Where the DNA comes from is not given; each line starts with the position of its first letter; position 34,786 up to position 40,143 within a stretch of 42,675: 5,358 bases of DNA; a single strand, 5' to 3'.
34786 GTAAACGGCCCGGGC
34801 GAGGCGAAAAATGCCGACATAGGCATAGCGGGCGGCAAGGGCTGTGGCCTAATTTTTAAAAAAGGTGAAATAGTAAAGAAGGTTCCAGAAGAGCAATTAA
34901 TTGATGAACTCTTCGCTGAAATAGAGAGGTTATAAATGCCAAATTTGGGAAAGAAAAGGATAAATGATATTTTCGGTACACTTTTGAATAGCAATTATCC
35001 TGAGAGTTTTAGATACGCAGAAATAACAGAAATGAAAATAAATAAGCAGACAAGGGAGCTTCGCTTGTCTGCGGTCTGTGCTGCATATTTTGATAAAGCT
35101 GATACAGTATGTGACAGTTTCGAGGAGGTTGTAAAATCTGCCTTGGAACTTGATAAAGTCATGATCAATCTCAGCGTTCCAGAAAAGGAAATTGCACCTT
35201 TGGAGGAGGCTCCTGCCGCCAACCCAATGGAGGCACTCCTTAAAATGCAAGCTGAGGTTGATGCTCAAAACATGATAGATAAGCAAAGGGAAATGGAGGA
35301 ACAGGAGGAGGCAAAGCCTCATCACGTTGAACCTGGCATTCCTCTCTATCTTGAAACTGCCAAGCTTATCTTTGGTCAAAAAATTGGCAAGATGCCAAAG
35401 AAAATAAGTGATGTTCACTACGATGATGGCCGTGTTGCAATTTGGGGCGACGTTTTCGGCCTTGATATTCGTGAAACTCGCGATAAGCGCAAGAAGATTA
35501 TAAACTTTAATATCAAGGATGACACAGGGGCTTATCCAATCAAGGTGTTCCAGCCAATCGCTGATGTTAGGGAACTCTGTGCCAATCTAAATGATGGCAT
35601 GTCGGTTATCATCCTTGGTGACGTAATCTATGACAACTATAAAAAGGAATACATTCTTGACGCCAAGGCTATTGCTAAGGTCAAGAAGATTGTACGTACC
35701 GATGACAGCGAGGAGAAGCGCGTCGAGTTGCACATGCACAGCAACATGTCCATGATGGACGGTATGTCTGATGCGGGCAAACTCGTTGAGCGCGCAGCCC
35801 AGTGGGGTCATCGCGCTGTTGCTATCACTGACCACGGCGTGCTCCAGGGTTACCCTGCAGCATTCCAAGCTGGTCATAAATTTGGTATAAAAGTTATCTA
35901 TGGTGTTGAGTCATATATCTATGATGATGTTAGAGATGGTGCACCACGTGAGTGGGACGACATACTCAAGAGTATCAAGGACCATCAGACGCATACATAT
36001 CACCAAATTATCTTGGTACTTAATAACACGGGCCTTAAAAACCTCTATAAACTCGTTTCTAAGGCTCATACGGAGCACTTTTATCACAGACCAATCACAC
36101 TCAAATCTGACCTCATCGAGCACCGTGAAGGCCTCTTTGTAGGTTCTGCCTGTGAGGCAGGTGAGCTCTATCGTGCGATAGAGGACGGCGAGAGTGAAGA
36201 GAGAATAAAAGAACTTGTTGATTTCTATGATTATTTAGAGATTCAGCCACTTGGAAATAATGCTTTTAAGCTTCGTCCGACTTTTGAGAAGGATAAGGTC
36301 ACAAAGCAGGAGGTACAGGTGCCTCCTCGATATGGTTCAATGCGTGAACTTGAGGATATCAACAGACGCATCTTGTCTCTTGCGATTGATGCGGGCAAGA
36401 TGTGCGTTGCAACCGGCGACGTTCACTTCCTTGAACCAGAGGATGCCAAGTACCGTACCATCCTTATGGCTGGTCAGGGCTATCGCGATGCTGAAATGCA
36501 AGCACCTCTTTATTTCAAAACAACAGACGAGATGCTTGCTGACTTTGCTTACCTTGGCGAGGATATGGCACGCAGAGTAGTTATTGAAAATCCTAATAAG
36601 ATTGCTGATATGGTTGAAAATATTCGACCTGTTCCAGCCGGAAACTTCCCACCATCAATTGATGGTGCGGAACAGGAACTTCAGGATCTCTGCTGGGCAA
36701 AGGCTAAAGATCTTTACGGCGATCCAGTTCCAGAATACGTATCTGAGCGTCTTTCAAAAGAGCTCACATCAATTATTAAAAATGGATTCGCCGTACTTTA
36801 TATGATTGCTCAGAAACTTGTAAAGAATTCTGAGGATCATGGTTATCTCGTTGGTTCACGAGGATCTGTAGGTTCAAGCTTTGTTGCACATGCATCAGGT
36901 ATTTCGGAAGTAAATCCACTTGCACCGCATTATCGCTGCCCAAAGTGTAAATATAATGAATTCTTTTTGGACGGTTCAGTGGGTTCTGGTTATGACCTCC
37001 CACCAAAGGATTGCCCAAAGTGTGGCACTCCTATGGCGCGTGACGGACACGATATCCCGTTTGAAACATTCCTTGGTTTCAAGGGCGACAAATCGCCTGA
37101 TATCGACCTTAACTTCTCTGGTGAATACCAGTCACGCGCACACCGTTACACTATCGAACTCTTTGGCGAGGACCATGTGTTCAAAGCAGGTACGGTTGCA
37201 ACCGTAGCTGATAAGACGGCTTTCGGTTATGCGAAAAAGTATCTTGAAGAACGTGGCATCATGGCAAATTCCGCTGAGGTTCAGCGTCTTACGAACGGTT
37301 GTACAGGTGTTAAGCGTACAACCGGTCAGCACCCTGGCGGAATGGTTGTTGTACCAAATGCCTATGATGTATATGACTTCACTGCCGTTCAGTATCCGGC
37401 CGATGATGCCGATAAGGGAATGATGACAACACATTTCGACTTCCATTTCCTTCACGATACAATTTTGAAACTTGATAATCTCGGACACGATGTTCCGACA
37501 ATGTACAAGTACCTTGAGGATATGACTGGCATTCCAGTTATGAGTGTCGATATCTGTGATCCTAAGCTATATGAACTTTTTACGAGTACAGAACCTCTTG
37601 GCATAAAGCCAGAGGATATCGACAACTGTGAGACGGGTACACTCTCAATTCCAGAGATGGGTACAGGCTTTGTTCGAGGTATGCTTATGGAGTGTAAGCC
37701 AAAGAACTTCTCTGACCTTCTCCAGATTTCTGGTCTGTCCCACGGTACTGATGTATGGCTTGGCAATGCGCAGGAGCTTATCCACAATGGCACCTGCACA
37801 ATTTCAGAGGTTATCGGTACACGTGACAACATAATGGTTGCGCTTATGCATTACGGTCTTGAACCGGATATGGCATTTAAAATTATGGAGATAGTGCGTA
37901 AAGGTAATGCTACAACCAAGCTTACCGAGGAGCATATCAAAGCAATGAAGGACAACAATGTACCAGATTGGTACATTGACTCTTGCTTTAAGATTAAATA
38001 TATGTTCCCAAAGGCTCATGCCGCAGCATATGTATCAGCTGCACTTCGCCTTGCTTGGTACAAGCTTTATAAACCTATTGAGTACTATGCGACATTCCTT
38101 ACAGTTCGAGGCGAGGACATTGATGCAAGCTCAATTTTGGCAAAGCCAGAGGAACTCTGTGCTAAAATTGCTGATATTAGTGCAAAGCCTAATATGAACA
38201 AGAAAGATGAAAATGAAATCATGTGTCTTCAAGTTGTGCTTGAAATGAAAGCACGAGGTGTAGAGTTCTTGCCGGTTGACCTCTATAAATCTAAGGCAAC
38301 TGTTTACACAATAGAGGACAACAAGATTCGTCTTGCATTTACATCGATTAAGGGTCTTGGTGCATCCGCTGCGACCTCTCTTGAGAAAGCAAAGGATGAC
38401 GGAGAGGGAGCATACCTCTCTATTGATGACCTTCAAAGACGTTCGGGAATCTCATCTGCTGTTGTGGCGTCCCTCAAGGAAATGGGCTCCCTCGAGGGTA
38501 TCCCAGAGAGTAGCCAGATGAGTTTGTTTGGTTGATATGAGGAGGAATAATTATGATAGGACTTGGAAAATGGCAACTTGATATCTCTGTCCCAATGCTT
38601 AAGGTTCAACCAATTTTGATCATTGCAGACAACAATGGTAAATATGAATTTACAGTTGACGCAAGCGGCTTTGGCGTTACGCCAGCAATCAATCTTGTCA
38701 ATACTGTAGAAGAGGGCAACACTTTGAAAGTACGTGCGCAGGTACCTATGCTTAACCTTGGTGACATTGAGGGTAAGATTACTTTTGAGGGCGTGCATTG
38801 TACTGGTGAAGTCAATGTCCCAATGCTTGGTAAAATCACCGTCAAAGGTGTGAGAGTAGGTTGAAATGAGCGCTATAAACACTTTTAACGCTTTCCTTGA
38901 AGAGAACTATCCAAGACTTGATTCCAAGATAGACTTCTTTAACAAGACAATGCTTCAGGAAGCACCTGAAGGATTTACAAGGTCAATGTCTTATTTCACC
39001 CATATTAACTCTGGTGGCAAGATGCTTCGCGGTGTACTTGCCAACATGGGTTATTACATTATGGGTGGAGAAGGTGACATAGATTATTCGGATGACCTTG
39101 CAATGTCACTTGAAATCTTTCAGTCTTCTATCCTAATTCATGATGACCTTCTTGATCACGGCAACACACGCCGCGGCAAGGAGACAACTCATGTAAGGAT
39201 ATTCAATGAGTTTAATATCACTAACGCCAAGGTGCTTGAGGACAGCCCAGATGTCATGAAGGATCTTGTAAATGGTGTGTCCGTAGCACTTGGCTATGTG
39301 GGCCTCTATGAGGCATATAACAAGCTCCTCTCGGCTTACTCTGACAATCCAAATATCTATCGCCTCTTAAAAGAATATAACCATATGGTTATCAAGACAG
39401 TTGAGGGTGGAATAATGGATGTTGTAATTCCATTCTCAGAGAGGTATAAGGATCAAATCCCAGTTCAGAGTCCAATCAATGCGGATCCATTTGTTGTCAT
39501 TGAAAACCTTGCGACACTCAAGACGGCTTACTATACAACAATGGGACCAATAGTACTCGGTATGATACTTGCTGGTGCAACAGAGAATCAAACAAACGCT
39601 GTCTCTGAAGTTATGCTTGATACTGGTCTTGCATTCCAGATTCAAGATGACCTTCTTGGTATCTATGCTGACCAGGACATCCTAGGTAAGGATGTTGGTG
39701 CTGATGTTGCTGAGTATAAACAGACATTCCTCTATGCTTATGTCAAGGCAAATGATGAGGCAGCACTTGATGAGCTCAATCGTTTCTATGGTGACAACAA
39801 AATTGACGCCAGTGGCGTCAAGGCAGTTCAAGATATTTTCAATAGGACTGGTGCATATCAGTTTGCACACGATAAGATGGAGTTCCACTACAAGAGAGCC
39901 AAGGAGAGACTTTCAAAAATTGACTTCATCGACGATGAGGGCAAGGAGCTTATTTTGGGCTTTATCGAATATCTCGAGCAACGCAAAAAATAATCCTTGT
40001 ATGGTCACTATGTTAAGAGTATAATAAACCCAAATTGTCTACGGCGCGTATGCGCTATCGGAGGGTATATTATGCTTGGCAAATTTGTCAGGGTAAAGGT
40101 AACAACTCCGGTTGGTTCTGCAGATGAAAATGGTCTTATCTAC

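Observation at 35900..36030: PolC in the canonical locus has no 3'-5' proofreading exonuclease domain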

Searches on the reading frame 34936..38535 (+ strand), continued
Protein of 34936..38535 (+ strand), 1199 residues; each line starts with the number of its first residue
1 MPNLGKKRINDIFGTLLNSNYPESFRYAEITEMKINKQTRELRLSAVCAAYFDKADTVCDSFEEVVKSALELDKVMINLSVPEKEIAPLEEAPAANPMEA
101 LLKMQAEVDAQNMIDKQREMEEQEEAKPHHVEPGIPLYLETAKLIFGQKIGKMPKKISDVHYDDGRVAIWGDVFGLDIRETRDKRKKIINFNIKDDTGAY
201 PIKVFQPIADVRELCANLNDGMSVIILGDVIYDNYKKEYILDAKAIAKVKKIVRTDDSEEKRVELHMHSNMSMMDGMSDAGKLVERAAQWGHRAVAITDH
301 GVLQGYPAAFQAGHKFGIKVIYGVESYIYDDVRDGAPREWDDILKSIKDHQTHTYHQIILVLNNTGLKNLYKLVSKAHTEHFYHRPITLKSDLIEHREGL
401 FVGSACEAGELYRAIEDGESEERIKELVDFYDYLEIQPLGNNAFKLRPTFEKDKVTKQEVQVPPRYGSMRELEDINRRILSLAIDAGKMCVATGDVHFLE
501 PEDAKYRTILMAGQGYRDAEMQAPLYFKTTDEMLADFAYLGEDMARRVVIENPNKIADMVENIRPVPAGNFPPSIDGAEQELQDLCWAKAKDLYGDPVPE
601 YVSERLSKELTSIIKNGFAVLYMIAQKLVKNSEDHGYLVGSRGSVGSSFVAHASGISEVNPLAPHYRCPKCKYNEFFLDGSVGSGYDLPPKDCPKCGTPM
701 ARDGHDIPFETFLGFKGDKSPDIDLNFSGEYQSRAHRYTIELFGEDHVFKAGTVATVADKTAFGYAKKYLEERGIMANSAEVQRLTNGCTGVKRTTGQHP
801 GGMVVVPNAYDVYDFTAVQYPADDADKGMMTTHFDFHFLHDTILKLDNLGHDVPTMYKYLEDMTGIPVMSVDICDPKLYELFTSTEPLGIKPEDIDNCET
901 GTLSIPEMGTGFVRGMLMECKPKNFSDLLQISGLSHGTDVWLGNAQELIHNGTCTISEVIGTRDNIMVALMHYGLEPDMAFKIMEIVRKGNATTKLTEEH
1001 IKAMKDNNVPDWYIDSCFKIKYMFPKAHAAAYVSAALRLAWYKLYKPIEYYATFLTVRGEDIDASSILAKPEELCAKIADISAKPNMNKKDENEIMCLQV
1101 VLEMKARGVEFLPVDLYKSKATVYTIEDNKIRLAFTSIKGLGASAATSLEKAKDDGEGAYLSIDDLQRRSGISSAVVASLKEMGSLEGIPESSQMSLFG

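Call 74: search_protein_representatives(protein=window:34936-38532:+)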
Query: 1199 residues. Proteins with E-value up to 0.001 (for the whole library): 17092; up to 1e-10: 9322; up to 1e-30: 2056. The best 150 are listed.
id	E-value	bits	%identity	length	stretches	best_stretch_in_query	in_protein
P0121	0.0e+00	1296.7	58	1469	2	351-1198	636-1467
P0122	0.0e+00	1236.2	55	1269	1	137-1198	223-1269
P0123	0.0e+00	1207.7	64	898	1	344-1198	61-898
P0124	0.0e+00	1179.5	53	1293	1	105-1198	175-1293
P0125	0.0e+00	1163.3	53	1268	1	143-1199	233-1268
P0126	0.0e+00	1159.0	53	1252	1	139-1195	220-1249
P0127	0.0e+00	1141.7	54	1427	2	351-1198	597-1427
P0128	0.0e+00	1123.0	56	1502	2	352-1198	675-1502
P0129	0.0e+00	1122.8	52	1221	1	114-1198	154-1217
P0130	0.0e+00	1111.5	49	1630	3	351-1199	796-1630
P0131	0.0e+00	1100.7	53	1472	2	353-1198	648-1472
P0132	0.0e+00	1100.6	51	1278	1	144-1198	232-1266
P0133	0.0e+00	1088.2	52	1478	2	354-1198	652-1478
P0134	0.0e+00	1083.6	52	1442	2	353-1198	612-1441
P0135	0.0e+00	1081.2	50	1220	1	143-1198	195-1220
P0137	0.0e+00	1051.1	54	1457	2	355-1198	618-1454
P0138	0.0e+00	1042.6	49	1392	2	352-1198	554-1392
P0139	0.0e+00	1022.1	50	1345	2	353-1198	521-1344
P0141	3.0e-298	1008.7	47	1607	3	352-1198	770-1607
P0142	1.8e-297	1006.2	48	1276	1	135-1198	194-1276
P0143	7.1e-294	994.3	49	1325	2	351-1199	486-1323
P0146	4.8e-290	981.6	47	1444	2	351-1198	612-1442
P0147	7.2e-290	981.0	47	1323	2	345-1198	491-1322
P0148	2.1e-284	962.9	48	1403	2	354-1198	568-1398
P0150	5.8e-282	954.8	45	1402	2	336-1198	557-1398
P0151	4.0e-281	952.0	43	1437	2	345-1198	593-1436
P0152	2.7e-280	949.3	47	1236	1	142-1198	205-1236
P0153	5.7e-280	948.2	48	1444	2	353-1196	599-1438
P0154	1.7e-278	943.3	48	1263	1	189-1198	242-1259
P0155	2.7e-277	939.3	53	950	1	351-1198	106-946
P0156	2.1e-275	933.1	50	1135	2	353-1198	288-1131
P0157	4.1e-274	928.8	46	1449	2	350-1198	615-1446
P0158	1.9e-273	926.6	48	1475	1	150-1198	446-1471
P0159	3.2e-273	925.9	47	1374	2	355-1198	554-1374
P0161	2.0e-272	923.2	47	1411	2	352-1198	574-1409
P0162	6.2e-272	921.6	47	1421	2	353-1198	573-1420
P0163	7.1e-272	921.4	46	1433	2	354-1198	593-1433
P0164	9.2e-272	921.0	45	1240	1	146-1198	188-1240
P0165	6.1e-271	918.3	48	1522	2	353-1199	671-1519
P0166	3.5e-270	915.8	48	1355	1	213-1198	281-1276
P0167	1.7e-268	910.2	47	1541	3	601-1198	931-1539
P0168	4.4e-268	908.8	50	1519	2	346-1198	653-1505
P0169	1.1e-265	900.9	47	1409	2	355-1198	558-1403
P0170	1.2e-265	900.8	46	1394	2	350-1198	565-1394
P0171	7.2e-265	898.2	44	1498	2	318-1198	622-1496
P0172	1.6e-264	897.0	51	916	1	354-1198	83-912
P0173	4.2e-264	895.6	45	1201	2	681-1198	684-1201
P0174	5.6e-264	895.3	46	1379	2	351-1198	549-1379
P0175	8.4e-264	894.7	47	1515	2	353-1198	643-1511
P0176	4.7e-263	892.2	46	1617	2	347-1198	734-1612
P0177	2.0e-262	890.1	43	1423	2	349-1198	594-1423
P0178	1.6e-261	887.1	47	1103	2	342-1198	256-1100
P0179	2.7e-260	883.0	47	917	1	254-1190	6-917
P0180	3.8e-260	882.6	44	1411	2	348-1198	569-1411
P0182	9.9e-260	881.2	43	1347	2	342-1198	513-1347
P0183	1.2e-259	880.9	45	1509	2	346-1198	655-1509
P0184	4.6e-259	879.0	45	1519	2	347-1198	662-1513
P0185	1.2e-258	877.6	45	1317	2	350-1198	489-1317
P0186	1.7e-258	877.1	45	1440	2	356-1198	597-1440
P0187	4.6e-258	875.7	46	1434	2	352-1198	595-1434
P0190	2.3e-257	873.4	46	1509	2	355-1198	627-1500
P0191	2.6e-256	869.8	45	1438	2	354-1198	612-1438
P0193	7.0e-256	868.4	45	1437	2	350-1198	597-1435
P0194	1.3e-255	867.6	46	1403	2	348-1198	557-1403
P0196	2.8e-255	866.5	46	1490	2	353-1198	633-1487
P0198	1.5e-254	864.0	42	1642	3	353-1198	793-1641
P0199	2.4e-254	863.4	45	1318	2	354-1198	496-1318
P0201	7.9e-253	858.3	43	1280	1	146-1198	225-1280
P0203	1.6e-252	857.3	51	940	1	354-1198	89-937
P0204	3.4e-252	856.2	45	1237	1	164-1198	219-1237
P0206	4.1e-250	849.3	44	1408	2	355-1198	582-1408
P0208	3.7e-249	846.2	45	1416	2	356-1198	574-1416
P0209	2.2e-247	840.3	42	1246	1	165-1198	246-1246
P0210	2.9e-247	839.9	42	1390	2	359-1198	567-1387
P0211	2.2e-246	837.0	44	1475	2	347-1198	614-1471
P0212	1.1e-244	831.3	47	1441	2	352-1198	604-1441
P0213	1.7e-243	827.4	44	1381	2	359-1198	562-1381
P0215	2.6e-242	823.5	44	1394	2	350-1198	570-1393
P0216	8.3e-242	821.8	41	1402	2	354-1198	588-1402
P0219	3.2e-241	819.9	44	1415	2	353-1198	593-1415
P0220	5.5e-241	819.1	45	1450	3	525-1198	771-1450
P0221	1.2e-240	818.0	45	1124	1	187-1198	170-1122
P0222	6.0e-240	815.7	42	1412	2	350-1198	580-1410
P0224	4.4e-239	812.8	43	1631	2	351-1198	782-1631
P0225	5.3e-239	812.5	43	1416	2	344-1198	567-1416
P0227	1.4e-238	811.1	44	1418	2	355-1198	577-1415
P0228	2.1e-238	810.5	42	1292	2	357-1198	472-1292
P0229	7.9e-238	808.6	43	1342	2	353-1198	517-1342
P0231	3.4e-236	803.2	42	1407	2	358-1198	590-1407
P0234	4.3e-233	792.9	43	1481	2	353-1198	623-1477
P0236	1.4e-232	791.3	43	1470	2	348-1198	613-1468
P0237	3.8e-232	789.8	41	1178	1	169-1192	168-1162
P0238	3.9e-232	789.8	43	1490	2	348-1198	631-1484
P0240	2.9e-231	786.9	42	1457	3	521-1198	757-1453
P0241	3.9e-231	786.5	42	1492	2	355-1198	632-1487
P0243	1.1e-229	781.7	43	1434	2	353-1198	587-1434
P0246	8.7e-228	775.4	43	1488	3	683-1198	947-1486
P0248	1.4e-227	774.7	43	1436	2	358-1198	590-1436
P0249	2.4e-227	773.9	42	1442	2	359-1198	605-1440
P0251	9.8e-227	771.9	42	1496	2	355-1198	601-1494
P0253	4.1e-226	769.9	45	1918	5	767-1198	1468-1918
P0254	6.4e-226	769.2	45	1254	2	359-1198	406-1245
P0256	1.3e-223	761.6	48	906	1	355-1198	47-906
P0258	2.4e-223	760.7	43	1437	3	356-1198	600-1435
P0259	1.1e-222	758.5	44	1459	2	319-1198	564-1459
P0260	4.0e-222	756.6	45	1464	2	357-1198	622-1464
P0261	8.3e-222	755.6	41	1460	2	351-1198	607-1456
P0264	6.5e-220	749.3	42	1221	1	214-1198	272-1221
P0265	2.0e-219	747.7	47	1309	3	688-1189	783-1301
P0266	3.7e-219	746.8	42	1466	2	352-1198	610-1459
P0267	4.6e-219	746.5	45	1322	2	359-1198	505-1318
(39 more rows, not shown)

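Call 80: list_cluster_members(proteins=[P0175, P0176, P0168, P0169, P0174, P0148, P0139, P0147, P0229, P0237])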
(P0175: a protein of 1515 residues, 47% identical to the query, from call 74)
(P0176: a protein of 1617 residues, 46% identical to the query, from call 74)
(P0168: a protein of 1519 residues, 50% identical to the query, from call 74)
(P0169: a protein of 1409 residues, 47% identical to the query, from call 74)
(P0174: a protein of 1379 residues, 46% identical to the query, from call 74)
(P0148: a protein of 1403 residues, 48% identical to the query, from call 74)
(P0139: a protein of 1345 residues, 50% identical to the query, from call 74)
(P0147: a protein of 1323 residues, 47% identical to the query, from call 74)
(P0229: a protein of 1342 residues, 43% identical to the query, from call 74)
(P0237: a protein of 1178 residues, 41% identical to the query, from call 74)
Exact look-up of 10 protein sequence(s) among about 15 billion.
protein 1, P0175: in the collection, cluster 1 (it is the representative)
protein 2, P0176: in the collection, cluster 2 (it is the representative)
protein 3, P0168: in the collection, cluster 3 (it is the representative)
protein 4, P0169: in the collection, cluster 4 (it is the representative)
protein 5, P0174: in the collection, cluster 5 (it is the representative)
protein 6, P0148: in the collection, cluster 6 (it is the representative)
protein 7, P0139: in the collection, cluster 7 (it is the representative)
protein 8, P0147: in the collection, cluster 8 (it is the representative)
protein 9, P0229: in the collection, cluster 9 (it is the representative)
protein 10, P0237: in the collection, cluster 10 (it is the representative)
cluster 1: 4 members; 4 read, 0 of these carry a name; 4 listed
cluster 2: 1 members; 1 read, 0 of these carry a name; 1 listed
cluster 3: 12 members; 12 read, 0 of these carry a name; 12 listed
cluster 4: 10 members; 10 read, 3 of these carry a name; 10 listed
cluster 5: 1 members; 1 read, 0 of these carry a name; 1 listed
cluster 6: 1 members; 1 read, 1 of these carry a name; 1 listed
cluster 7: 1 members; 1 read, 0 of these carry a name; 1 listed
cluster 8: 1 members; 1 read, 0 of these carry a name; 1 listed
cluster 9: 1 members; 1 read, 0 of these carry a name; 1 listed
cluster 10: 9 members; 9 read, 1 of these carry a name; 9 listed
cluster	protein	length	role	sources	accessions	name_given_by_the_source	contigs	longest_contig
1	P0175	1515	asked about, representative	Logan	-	-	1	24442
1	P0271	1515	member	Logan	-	-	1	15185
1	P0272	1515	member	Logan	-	-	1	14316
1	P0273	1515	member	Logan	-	-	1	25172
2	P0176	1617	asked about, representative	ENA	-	-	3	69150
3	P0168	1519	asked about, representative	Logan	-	-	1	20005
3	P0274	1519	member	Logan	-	-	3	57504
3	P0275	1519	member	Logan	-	-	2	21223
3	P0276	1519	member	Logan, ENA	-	-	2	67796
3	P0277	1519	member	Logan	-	-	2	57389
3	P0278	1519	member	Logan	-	-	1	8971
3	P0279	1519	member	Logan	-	-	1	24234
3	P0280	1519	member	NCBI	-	-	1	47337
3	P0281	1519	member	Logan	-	-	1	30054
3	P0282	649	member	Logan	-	-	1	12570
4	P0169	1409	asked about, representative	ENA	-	-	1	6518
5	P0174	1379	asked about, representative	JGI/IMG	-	-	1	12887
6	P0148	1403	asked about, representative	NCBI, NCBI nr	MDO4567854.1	MAG: PolC-type DNA polymerase III [Clostridia bacterium] | PolC-type DNA polymerase III [Clostridia bacterium]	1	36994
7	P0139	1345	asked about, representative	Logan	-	-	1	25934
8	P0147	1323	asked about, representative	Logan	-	-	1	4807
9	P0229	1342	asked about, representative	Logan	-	-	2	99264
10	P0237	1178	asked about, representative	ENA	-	-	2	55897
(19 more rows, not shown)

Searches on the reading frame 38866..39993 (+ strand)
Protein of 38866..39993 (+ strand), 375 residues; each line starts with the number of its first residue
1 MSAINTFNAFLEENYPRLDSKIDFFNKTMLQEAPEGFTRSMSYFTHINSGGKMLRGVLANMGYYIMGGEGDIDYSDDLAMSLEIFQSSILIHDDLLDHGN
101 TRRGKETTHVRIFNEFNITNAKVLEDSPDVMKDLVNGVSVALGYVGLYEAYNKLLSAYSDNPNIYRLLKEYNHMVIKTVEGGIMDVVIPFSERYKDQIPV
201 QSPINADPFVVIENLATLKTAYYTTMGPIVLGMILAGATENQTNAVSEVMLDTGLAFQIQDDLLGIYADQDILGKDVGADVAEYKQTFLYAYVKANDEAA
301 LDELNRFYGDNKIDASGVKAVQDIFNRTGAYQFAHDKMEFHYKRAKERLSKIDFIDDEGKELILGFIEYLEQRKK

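Call 27: search_protein_families(library=ncbifam, proteins=[window:38866-39993:+], max_evalue=0.00001)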
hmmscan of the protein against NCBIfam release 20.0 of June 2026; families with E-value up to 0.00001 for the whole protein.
window:38866-39993:+ (375 aa): 16 families
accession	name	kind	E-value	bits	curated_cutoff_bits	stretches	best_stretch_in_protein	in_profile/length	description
NF041169.1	f2_encap_cargo4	exception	4.1e-35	121.6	450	1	48-362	47-322/334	family 2 encapsulin nanocompartment cargo protein polyprenyl transferase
NF040698.1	IdsA_Meth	equivalog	2e-31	109.4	468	2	229-374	185-327/328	short chain isoprenyl diphosphate synthase IdsA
NF042416.1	GFPPS_Mycobact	equivalog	9.5e-28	97.2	600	1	47-351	38-327/350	bifunctional (2E,6E)-farnesyl/geranyl diphosphate synthase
NF041003.1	GGPP_syn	equivalog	4.8e-27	94.9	500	1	46-375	35-326/326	geranylgeranyl diphosphate synthase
NF045485.1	FPPsyn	subfamily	5.8e-24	84.7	275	2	213-294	168-248/288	farnesyl diphosphate synthase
NF045685.1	GGPPSynCrtE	equivalog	2.4e-20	72.8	460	2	227-288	186-247/293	geranylgeranyl diphosphate synthase CrtE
NF040789.2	gerfarn_diphsyn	equivalog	3.3e-20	72.6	560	1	215-373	189-343/345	geranylfarnesyl diphosphate synthase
NF045549.1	GGPPsyn_IdsB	equivalog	4.3e-19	68.8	475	1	214-339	190-315/346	geranylgeranyl diphosphate synthase IdsB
TIGR02748.1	GerC3_HepT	equivalog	6.3e-17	61.7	456.55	2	229-374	178-318/319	heptaprenyl diphosphate synthase component II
NF008140.0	PRK10888.1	equivalog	1.9e-14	53.7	412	1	233-339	183-289/323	octaprenyl diphosphate synthase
NF042417.1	NPPPS_Mycobact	equivalog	9.8e-13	47.8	600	1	230-373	192-333/335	nonaprenyl/(2E,6E)-farnesyl/geranylgeranyl diphosphat synthase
NF045628.1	HxpDPsynlarge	equivalog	3.5e-11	42.7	500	0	47-115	31-97/311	hexaprenyl-diphosphate synthase large subunit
TIGR02749.1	prenyl_cyano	equivalog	2.1e-10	40.2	383.2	0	235-304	188-256/322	solanesyl diphosphate synthase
NF007877.0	PRK10581.1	equivalog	7.3e-10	38.5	321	0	230-288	191-250/299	(2E,6E)-farnesyl diphosphate synthase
NF040627.1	GFPS_Meth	equivalog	1e-06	28.5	600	0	47-106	36-93/285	geranylfarnesyl diphosphate synthase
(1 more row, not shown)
